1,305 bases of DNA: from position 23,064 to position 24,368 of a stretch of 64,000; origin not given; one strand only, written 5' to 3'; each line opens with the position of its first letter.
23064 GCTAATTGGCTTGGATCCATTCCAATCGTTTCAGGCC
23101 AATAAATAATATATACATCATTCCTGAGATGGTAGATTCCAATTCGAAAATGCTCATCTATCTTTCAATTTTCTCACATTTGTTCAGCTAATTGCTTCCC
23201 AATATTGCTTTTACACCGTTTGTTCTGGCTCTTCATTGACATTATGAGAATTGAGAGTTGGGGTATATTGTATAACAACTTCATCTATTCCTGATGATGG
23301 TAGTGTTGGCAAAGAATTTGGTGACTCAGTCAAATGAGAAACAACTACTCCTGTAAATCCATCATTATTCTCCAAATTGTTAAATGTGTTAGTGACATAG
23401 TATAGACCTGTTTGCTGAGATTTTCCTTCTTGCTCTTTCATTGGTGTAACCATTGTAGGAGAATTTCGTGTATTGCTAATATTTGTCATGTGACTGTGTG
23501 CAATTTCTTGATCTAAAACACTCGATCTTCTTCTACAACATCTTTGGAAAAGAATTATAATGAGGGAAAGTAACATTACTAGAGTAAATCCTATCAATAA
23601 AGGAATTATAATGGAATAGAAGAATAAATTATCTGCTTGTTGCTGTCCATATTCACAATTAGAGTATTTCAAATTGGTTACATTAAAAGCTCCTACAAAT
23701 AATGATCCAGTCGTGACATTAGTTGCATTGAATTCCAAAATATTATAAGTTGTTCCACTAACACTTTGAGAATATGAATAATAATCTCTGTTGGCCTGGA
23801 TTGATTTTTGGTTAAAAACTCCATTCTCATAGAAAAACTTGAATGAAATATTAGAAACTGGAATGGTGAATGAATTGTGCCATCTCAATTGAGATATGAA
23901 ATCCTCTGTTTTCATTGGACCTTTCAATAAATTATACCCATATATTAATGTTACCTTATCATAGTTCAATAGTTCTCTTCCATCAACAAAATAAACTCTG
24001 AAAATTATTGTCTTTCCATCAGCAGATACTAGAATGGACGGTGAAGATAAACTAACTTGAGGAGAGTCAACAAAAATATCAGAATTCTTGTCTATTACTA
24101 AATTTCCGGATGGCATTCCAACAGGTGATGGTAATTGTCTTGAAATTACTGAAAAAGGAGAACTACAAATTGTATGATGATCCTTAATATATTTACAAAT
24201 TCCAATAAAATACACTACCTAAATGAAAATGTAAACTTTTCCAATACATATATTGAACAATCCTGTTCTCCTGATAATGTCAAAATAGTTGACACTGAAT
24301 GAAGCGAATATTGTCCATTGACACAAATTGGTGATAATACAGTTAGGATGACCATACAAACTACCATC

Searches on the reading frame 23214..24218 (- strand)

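Call 51: search_protein_families(library=pfam, proteins=[window:23214-24218:-], max_evalue=0.01)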
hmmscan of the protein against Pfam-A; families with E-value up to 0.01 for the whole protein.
window:23214-24218:- (335 aa): 1 family
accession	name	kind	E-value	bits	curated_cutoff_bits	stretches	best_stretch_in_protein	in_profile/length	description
PF15102.11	TMEM154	-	0.00021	21.6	30.3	1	148-232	10-93/153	TMEM154 protein family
